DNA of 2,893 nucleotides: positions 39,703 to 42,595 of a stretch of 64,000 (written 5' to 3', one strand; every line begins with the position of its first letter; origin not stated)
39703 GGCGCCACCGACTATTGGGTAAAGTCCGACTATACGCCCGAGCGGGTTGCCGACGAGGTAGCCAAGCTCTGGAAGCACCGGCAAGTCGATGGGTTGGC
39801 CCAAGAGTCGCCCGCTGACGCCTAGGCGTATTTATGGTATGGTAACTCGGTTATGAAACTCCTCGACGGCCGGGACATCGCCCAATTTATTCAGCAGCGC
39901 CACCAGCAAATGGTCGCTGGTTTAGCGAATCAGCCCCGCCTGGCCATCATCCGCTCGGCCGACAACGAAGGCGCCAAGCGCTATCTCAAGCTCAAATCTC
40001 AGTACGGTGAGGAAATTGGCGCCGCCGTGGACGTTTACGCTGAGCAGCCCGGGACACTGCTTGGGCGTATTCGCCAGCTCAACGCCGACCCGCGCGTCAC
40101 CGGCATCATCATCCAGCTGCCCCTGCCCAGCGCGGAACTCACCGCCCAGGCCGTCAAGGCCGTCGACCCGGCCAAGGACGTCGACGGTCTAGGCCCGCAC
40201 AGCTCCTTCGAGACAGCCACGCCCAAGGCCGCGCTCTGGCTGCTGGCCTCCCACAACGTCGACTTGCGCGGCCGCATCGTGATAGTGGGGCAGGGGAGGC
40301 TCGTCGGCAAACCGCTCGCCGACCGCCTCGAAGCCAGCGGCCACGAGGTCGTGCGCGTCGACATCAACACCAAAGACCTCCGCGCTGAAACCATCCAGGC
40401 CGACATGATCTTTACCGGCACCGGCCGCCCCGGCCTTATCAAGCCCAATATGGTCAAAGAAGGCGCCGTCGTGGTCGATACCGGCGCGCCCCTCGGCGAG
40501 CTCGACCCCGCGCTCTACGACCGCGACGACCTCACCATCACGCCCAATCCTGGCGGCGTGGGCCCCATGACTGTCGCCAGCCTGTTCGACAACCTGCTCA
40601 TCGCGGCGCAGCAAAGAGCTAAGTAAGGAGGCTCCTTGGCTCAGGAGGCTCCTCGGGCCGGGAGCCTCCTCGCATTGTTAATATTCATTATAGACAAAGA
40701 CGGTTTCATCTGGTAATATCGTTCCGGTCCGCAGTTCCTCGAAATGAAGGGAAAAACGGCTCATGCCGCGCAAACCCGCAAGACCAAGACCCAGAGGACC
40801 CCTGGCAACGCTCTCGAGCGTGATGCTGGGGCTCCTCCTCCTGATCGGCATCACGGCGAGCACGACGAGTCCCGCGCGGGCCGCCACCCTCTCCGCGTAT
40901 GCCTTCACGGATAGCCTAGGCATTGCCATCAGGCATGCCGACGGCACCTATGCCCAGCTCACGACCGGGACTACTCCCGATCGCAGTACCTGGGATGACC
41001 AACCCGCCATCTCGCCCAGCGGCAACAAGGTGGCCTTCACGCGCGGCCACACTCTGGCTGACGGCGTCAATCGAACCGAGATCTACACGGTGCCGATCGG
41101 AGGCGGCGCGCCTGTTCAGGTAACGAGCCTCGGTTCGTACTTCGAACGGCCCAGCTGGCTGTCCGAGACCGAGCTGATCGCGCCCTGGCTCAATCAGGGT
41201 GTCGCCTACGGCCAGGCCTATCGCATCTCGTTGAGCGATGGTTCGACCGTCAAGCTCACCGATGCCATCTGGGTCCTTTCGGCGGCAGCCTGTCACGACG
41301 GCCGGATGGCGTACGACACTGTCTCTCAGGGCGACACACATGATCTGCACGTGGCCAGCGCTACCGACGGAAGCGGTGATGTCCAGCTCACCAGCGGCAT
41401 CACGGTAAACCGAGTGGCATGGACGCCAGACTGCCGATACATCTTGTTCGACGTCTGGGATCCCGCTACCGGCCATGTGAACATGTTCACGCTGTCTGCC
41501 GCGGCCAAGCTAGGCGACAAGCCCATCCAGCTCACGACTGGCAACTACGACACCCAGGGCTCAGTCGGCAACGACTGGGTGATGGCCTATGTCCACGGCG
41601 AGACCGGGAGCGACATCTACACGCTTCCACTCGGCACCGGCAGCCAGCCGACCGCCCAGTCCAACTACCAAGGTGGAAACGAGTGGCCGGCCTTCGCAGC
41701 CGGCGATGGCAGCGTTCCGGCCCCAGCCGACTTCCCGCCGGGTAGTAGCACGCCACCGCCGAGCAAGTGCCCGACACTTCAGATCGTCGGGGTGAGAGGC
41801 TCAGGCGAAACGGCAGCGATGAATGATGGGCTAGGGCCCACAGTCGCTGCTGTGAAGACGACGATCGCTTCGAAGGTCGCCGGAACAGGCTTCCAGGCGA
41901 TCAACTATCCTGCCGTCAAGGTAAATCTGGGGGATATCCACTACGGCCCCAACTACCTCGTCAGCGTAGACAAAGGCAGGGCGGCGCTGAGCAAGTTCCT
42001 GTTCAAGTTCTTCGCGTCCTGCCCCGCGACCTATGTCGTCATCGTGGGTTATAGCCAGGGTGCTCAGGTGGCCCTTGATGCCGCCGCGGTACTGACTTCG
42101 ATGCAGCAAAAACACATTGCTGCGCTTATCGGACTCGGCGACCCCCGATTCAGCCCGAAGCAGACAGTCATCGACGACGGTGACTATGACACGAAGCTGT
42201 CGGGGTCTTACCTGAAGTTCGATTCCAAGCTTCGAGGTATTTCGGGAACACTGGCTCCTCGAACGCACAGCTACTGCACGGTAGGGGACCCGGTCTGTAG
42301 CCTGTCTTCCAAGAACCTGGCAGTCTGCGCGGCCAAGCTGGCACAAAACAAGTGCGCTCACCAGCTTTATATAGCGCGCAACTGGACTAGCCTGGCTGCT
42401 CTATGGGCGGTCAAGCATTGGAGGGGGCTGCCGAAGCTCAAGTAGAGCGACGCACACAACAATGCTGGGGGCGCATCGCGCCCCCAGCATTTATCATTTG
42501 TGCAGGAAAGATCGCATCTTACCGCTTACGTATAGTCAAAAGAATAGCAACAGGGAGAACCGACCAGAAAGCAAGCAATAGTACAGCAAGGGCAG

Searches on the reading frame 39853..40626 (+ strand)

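Call 92: search_protein_families(library=pfam, proteins=[window:39853-40626:+], max_evalue=0.001)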
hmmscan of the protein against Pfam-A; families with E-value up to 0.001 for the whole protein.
window:39853-40626:+ (257 aa): 2 families
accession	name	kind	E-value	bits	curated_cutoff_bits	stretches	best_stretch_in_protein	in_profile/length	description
PF02882.25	THF_DHG_CYH_C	-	4e-31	107.9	27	1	118-255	14-159/160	Tetrahydrofolate dehydrogenase/cyclohydrolase, NAD(P)-binding domain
PF00763.28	THF_DHG_CYH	-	2.4e-20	73.4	32.8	1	4-111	1-115/115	Tetrahydrofolate dehydrogenase/cyclohydrolase, catalytic domain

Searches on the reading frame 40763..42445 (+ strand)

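Call 92: search_protein_families(library=pfam, proteins=[window:40763-42445:+], max_evalue=0.001)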
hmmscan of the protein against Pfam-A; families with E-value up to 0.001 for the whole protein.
window:40763-42445:+ (560 aa): 1 family
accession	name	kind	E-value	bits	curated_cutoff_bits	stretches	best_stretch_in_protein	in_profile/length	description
PF01083.28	Cutinase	-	1.1e-24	87.8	25.9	1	336-551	2-171/173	Cutinase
